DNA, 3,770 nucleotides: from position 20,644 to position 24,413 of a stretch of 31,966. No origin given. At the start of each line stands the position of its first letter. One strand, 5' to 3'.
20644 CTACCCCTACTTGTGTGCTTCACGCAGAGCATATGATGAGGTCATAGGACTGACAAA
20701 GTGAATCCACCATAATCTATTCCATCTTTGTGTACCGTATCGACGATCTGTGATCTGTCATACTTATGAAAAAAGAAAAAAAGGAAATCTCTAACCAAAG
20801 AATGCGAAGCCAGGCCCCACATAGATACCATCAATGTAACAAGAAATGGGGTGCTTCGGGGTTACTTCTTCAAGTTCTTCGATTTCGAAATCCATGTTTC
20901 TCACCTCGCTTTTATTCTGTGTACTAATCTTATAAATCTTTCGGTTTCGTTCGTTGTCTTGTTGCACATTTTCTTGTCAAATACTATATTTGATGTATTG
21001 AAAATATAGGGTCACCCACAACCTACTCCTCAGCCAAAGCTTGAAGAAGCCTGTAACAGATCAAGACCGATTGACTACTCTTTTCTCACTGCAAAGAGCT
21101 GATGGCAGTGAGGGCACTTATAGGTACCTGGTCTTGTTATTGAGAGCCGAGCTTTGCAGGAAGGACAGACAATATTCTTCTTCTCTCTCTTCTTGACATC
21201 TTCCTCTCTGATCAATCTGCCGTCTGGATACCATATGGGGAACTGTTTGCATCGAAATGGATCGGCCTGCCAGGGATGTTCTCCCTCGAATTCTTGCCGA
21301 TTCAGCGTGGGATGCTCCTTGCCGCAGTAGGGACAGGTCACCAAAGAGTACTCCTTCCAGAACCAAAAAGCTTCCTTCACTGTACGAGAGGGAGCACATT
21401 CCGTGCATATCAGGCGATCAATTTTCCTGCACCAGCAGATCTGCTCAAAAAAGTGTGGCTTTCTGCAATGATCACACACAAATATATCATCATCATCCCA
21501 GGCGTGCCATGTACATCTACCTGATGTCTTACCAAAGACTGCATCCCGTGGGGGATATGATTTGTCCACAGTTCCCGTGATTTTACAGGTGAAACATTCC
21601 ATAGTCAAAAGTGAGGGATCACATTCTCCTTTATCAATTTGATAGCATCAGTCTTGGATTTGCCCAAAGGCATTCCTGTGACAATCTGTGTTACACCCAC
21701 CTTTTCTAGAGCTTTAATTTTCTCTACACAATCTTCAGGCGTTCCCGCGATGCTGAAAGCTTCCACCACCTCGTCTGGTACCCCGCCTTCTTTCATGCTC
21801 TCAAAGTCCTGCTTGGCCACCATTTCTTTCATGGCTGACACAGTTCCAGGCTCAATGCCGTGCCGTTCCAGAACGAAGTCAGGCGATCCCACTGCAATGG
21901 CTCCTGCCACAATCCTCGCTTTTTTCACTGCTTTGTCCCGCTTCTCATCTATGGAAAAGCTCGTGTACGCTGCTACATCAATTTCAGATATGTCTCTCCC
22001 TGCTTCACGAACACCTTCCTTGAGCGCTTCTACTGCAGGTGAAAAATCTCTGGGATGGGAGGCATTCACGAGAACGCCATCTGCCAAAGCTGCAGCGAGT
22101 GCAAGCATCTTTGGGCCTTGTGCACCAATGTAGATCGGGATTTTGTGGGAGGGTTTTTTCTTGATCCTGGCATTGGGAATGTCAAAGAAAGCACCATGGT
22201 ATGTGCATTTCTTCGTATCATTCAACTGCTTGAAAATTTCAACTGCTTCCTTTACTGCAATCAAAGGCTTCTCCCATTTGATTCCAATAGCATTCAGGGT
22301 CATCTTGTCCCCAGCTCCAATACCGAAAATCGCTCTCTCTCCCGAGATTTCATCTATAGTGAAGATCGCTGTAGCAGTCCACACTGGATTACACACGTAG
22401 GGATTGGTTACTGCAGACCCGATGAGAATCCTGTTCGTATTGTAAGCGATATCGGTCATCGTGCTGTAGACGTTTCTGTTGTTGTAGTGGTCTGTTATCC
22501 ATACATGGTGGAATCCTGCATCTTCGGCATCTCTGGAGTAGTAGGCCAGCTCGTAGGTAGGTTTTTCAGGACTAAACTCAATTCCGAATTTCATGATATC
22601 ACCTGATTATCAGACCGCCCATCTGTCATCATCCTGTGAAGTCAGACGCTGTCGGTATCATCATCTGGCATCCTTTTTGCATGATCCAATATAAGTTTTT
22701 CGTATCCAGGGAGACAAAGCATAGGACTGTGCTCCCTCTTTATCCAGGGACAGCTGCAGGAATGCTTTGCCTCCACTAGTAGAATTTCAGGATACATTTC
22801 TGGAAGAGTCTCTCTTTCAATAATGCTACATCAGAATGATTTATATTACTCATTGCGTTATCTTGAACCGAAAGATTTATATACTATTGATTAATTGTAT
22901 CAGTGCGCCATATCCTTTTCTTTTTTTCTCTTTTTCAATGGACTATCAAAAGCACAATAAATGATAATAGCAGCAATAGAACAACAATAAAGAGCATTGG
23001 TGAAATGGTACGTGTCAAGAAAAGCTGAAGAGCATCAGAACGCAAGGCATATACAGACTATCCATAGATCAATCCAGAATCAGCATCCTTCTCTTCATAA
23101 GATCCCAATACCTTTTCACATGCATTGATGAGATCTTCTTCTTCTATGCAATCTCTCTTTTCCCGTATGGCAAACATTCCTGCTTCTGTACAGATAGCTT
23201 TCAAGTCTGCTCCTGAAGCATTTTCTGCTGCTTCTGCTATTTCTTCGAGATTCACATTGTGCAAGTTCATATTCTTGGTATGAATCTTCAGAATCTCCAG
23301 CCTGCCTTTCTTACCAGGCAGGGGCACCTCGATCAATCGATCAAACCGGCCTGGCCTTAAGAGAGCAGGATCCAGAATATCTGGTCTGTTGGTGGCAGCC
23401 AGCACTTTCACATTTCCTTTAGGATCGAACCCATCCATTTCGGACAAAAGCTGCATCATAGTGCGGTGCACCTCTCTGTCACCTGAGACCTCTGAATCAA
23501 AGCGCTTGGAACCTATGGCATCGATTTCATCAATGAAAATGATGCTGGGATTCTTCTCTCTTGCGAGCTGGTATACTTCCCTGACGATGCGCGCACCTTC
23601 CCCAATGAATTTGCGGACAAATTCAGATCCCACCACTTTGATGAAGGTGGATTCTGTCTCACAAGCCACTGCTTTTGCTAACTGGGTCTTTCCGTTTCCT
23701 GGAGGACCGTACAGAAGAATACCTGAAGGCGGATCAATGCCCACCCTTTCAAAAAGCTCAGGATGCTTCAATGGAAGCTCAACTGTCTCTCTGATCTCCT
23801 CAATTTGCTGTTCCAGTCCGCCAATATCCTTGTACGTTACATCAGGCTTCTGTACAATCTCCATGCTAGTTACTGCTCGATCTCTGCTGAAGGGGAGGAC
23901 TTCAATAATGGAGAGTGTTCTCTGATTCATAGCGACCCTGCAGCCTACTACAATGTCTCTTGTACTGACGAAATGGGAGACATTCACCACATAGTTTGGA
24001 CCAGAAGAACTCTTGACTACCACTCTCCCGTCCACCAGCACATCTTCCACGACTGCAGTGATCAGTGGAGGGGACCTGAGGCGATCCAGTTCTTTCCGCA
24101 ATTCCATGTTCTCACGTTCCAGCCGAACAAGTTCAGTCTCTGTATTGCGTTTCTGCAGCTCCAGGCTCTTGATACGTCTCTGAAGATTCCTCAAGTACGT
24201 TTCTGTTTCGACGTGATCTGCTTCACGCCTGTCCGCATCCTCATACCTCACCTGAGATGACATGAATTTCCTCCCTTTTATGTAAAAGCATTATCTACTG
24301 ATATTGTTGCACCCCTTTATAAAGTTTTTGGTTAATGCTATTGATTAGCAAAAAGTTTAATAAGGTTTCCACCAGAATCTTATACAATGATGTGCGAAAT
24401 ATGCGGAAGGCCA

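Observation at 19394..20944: Candidate archaeal RiPP system: RRE-radical SAM-SPASM maturase plus an unannotated 34-aa precursor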

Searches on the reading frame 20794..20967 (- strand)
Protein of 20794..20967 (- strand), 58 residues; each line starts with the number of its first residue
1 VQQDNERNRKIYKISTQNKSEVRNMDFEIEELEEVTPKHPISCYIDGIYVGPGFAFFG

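Call 24: find_related_loci(query=A2, collection=metagenome_contigs, flank=5000)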
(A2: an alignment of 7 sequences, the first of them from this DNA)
Query A2 (58 aa) in metagenome_contigs; peptide patterns used: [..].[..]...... (x = any residue, [..] = any of these).
158 stretches matched a pattern; 45 encode a relative of the query (tblastn E <= 1e-3); 44 distinct loci.
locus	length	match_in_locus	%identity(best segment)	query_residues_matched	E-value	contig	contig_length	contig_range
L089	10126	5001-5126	69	13-54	2e-15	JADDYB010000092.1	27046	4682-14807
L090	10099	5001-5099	79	23-55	4e-15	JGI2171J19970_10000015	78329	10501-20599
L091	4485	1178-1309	50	9-51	7e-11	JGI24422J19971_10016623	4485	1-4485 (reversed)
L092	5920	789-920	50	9-51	7e-11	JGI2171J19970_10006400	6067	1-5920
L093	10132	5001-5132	50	9-51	7e-11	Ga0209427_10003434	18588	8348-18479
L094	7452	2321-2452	50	9-51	7e-11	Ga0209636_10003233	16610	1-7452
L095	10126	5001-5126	48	2-43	2e-10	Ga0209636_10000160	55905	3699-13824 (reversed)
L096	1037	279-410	43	5-50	6e-8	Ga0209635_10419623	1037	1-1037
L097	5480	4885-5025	47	11-55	3e-7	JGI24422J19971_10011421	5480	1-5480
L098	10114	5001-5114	49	8-46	3e-7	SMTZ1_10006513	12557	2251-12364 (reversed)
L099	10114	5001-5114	49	8-46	3e-7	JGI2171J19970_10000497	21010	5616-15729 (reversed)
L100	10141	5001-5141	47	11-55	3e-7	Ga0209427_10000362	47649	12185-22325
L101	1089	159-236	65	24-49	6e-7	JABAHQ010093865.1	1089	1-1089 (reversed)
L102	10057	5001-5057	79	25-43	2e-6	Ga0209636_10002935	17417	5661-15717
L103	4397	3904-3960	79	25-43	2e-6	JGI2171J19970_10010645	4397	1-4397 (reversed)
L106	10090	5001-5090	53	23-52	8e-6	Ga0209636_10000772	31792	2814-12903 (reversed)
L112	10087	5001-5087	55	13-43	2e-5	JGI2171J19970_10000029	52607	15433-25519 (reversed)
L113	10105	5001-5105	54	9-40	3e-5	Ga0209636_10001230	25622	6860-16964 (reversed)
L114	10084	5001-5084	57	15-42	4e-5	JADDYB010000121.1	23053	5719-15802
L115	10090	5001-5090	55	23-53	4e-5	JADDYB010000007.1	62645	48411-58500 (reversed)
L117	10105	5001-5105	47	23-58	6e-5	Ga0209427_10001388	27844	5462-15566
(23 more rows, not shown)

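Call 35: find_homologous_proteins(query=A2, max_evalue=10)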
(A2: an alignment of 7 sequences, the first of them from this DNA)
Query A2 (7 sequences) (58 aa, profile of the alignment): 65 proteins with E <= 10 among 294 candidates.
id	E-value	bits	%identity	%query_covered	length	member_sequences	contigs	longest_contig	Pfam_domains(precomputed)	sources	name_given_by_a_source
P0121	9.0e-16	75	100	59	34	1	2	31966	-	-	-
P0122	2.0e-14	71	84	53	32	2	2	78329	-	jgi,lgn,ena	-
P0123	3.6e-13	67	50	59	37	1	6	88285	-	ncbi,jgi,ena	-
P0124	1.3e-12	65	75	28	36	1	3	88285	-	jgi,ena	-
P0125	9.2e-12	62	87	52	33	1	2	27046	-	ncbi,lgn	-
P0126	1.1e-11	62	81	28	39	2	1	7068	-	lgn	-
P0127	1.2e-10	59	81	28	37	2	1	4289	-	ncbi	-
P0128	1.3e-10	59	52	57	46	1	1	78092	-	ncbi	ncbi:MAG: hypothetical protein PVF58_06775 [Candidatus Methanofastidiosia archaeon]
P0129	6.0e-10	57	81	28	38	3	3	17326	-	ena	-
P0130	9.4e-10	56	50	59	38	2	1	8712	-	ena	-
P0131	1.4e-9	55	81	28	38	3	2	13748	-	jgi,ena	-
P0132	2.1e-9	55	76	29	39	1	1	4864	-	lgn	-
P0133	2.4e-9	55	78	31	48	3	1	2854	-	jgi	jgi:hypothetical protein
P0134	2.7e-8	51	81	28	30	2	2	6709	-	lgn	-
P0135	4.1e-8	51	83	10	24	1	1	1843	-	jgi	-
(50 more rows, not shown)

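Call 39: search_protein_families(library=ncbifam, alignment_id=A3, max_evalue=1)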
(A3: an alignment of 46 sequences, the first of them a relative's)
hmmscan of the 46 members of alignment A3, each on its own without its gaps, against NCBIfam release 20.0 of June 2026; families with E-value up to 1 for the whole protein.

A. member 1, P0121 (34 aa): 0 families

B. families by the number of members that match (of 46 scanned): 1 family
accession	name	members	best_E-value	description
NF050106.1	TA_MazE_antitoxin_Deino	1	0.19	type II toxin-antitoxin system MazE family antitoxin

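Call 61: search_protein_families(library=pfam, proteins=[L115:3140-4720:+, L106:5612-7387:+, L115:5299-6711:+, L114:5255-6541:+, L117:5339-5911:+, L113:5339-5635:+, L112:5328-5789:-, L106:4974-5336:-], max_evalue=0.001)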
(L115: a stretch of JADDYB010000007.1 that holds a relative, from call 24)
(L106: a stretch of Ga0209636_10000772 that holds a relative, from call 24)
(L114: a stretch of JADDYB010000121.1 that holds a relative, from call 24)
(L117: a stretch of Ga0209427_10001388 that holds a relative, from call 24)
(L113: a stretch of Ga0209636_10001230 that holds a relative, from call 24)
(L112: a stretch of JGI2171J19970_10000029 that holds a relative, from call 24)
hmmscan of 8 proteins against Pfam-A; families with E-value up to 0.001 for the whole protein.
L115:3140-4720:+ (526 aa): 2 families
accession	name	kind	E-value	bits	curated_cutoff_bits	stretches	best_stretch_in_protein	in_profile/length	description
PF04055.27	Radical_SAM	-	3.9e-13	50.3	29.5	1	263-423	3-166/166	Radical SAM superfamily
PF02310.24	B12-binding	-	2.2e-06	27.9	32.1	1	123-205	41-119/121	B12 binding domain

L106:5612-7387:+ (591 aa): 18 families
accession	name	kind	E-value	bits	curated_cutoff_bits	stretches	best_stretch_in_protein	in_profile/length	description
PF14559.12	TPR_19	-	3.3e-22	79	25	3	381-435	5-59/68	Tetratricopeptide repeat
PF13428.12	TPR_14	-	3.3e-20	71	23.5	1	367-409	1-43/44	Tetratricopeptide repeat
PF13431.12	TPR_17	-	1.1e-17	63.2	24.4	0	323-354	2-33/34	Tetratricopeptide repeat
PF07719.23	TPR_2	-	4.6e-17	61.1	27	1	403-434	3-34/34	Tetratricopeptide repeat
PF00515.34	TPR_1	-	5.4e-17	61.3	27.8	1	406-434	6-34/34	Tetratricopeptide repeat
PF13432.12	TPR_16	-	7.9e-17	61.8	32.7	2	373-435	3-65/65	Tetratricopeptide repeat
PF13181.12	TPR_8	-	4.7e-16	58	25.7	1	403-434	3-34/34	Tetratricopeptide repeat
PF13424.12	TPR_12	-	1.2e-14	54.7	30.1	0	404-431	6-33/77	Tetratricopeptide repeat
PF13371.12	TPR_9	-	1.9e-12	47.4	35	1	380-436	8-64/73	Tetratricopeptide repeat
PF13414.12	TPR_11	-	2.6e-10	40.3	26.8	0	377-413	4-40/42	TPR repeat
PF12895.13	ANAPC3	-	2.7e-10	40.8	27.2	0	459-538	2-81/82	Anaphase-promoting complex, cyclosome, subunit 3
PF13176.12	TPR_7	-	2.9e-10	39.8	27.9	0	404-434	2-32/36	Tetratricopeptide repeat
PF13174.12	TPR_6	-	5.1e-07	30.4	26.3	0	483-511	4-32/33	Tetratricopeptide repeat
PF23914.1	TPR_CcmH_CycH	-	1e-06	29.1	42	0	382-434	102-154/158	Cytochrome c-type biogenesis protein H TPR domain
PF12569.14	NatA_aux_su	-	1.9e-05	24.3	33.3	0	333-426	3-98/515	N-terminal acetyltransferase A, auxiliary subunit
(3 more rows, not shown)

L115:5299-6711:+ (470 aa): 1 family
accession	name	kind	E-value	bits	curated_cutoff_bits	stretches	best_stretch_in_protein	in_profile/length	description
PF01554.23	MatE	-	5.9e-58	195.5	24.9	2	24-188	1-161/161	MatE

L114:5255-6541:+ (429 aa): 3 families
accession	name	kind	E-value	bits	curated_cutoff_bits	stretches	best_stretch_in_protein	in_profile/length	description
PF04055.27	Radical_SAM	-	2.8e-32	112.6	29.5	1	119-274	3-166/166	Radical SAM superfamily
PF13186.11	SPASM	-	6.5e-13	49.2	21.5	1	335-398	1-67/67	Iron-sulfur cluster-binding domain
PF13353.11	Fer4_12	-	1.8e-07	32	22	1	122-225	14-120/137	4Fe-4S single cluster domain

L117:5339-5911:+ (190 aa): 1 family
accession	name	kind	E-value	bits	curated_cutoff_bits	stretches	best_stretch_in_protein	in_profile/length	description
PF12654.12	DUF3786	-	1.2e-37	129.6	27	1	32-179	27-174/176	Domain of unknown function (DUF3786)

L113:5339-5635:+ (98 aa): 1 family
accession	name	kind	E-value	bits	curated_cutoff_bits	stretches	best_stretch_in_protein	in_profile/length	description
PF12647.12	RNHCP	-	5.2e-30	103.7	24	1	10-91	2-89/90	RNHCP domain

L112:5328-5789:- (153 aa): 2 families
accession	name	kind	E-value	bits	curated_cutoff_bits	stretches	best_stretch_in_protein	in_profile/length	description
PF01948.23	PyrI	-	1.3e-34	118.7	25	1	5-96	1-93/93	Aspartate carbamoyltransferase regulatory chain, allosteric domain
PF02748.20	PyrI_C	-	2e-16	60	23.4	1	100-147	1-48/48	Aspartate carbamoyltransferase regulatory chain, metal binding domain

L106:4974-5336:- (120 aa): 0 families

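Call 73: search_protein_representatives(alignment_id=A3)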
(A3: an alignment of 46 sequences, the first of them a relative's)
Query: 46 sequences, 33 profile positions. Proteins with E-value up to 0.001 (for the whole library): 67; up to 1e-10: 9; up to 1e-30: 0. The best 67 are listed.
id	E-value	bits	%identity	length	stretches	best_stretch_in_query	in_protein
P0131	1.2e-13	66.7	-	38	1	3-32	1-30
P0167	3.0e-13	65.4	-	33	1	1-31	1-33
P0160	5.0e-13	64.7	-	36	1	2-32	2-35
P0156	2.6e-12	62.4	-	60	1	2-32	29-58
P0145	4.7e-12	61.6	-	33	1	3-32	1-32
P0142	4.9e-12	61.6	-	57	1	3-30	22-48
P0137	6.0e-12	61.3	-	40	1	3-32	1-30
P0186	6.9e-12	61.1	-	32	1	1-31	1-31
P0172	7.6e-12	60.9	-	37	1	1-32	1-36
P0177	2.4e-10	56.1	-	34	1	1-30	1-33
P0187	5.9e-10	54.9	-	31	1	1-28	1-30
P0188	9.9e-10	54.2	-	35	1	3-31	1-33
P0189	1.6e-09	53.5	-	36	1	1-31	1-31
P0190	3.0e-09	52.6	-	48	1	1-28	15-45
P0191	5.4e-09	51.8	-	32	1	1-28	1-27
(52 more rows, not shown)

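Call 79: search_protein_families(library=pfam, proteins=[L089:321-1193:+, L089:1745-2662:-, L089:2694-3761:+, L089:3819-4514:+, L089:6863-8671:-, L089:8846-9976:-], max_evalue=0.001)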
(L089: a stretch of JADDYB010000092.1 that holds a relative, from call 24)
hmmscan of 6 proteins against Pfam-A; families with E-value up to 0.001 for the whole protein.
L089:321-1193:+ (290 aa): 7 families
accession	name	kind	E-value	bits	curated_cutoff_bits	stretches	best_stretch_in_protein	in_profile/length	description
PF13649.12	Methyltransf_25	-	5.5e-13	49.9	27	1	62-158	1-97/97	Methyltransferase domain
PF08241.18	Methyltransf_11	-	8.4e-13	49.2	21.2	1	64-161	2-94/95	Methyltransferase domain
PF13847.12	Methyltransf_31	-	1.2e-10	41.7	27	1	61-175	6-119/145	Methyltransferase domain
PF08242.18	Methyltransf_12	-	4.2e-08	34.3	30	1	63-160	1-98/98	Methyltransferase domain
PF01135.25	PCMT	-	7.6e-05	23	20.3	1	56-118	71-137/210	Protein-L-isoaspartate(D-aspartate) O-methyltransferase (PCMT)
PF01209.24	Ubie_methyltran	-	0.00019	21.3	20.1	1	55-164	45-153/233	ubiE/COQ5 methyltransferase family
PF05175.20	MTS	-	0.00025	21.2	23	1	52-130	23-103/170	Methyltransferase small domain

L089:1745-2662:- (305 aa): 1 family
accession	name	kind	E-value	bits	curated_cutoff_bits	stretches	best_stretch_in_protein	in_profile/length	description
PF04055.27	Radical_SAM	-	1.8e-08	35.2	29.5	1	81-235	5-142/166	Radical SAM superfamily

L089:2694-3761:+ (355 aa): 1 family
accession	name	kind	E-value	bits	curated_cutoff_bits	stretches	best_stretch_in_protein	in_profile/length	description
PF02517.21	Rce1-like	-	1.2e-19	70.8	22.4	1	239-344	4-93/93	Type II CAAX prenyl endopeptidase Rce1-like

L089:3819-4514:+ (231 aa): 6 families
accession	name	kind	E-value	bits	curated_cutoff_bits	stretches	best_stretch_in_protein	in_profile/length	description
PF13649.12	Methyltransf_25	-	1.2e-16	61.5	27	1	64-157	2-96/97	Methyltransferase domain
PF08241.18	Methyltransf_11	-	2.6e-16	60.5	21.2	1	65-161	2-94/95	Methyltransferase domain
PF13847.12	Methyltransf_31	-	2.4e-13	50.4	27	1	62-173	6-120/145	Methyltransferase domain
PF08242.18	Methyltransf_12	-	7.1e-11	43.1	30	1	64-159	1-97/98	Methyltransferase domain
PF01209.24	Ubie_methyltran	-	3.4e-10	40.1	20.1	1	56-164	44-153/233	ubiE/COQ5 methyltransferase family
PF13489.12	Methyltransf_23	-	1.2e-05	25.6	27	1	57-215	20-162/164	Methyltransferase domain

L089:6863-8671:- (602 aa): 2 families
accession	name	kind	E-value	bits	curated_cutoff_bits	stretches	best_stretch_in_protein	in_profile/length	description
PF04055.27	Radical_SAM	-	2e-15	57.8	29.5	1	259-418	5-162/166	Radical SAM superfamily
PF02310.24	B12-binding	-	3.4e-07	30.5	32.1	1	109-190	40-120/121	B12 binding domain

L089:8846-9976:- (376 aa): 1 family
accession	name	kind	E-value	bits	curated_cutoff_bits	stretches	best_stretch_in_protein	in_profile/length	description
PF07690.21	MFS_1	-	7.3e-47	160.4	33.4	2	11-244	2-249/347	Major Facilitator Superfamily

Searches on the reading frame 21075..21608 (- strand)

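Call 3: search_protein_families(library=pfam, proteins=[window:21075-21608:-], max_evalue=0.01)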
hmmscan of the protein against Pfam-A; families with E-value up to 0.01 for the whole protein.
window:21075-21608:- (177 aa): 2 families
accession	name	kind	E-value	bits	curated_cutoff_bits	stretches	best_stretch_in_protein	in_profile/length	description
PF22289.1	DmmA-like_C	-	0.0041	17.5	27.4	0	146-175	2-31/44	Dimethylamine monooxygenase subunit DmmA-like, C-terminal domain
PF01155.25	HypA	-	0.007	16.8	28.9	0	141-170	66-94/112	Hydrogenase/urease nickel incorporation, metallochaperone, hypA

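Call 4: search_protein_families(library=ncbifam, proteins=[window:21075-21608:-], max_evalue=0.01)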
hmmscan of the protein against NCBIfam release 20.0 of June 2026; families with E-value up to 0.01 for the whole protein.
window:21075-21608:- (177 aa): 4 families
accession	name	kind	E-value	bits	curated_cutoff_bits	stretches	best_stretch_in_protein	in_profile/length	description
TIGR02605.1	CxxC_CxxC_SSSS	subfamily_domain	0.00082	19.4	31.3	0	68-99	8-36/52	FmdB family zinc ribbon protein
NF003058.0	PRK03976.1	equivalog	0.003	17.5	87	1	136-173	27-65/91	50S ribosomal protein L37ae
NF049953.1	ribbon_DG_selen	exception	0.0054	16.7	130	0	134-169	136-168/172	zinc ribbon-containing (seleno)protein DG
TIGR04104.1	cxxc_20_cxxc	subfamily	0.0068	16.7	45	1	67-103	2-39/93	TIGR04104 family putative zinc finger protein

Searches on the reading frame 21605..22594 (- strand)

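Call 3: search_protein_families(library=pfam, proteins=[window:21605-22594:-], max_evalue=0.01)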
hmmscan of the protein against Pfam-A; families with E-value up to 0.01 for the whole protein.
window:21605-22594:- (329 aa): 1 family
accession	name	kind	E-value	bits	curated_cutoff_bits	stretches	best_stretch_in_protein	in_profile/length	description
PF00296.26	Bac_luciferase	-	1.3e-63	215.7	27.9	1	15-303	24-314/314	Luciferase-like monooxygenase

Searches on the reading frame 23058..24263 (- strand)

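Call 63: search_protein_families(library=pfam, proteins=[window:23058-24263:-], max_evalue=0.001)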
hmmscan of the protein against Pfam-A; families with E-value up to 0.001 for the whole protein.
window:23058-24263:- (401 aa): 11 families
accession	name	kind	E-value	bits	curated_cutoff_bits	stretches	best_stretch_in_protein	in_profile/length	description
PF00004.35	AAA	-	3.7e-42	144.3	21.2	1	182-315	1-131/131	ATPase family associated with various cellular activities (AAA)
PF17862.7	AAA_lid_3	-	2.1e-15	56.3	27.2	1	336-378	1-43/45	AAA+ lid domain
PF16450.11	Prot_ATP_ID_OB_C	-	3.9e-13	49.5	23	1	71-124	3-56/56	Proteasomal ATPase OB C-terminal domain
PF07724.20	AAA_2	-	2.6e-06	28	27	1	179-275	3-101/166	AAA domain (Cdc48 subfamily)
PF07728.20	AAA_5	-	2e-05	25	22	1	182-302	2-136/139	AAA domain (dynein-related subfamily)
PF05496.18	RuvB_N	-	2.5e-05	24.5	27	1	181-250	35-96/159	Holliday junction DNA helicase RuvB P-loop domain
PF20720.3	nSTAND3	-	4.5e-05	23.6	27.2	1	182-310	20-128/155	Novel STAND NTPase 3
PF13191.12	AAA_16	-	0.00018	22.5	32.6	0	169-200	14-45/167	AAA ATPase domain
PF21236.3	PRS7_OB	-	0.00062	19.7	26.7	0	78-124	23-69/69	26S proteasome regulatory subunit 7, OB domain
PF03266.21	NTPase_1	-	0.00067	20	23.9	0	182-238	2-57/168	NTPase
PF05673.19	DUF815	-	0.00085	19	23.8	0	135-247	17-116/249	Protein of unknown function (DUF815)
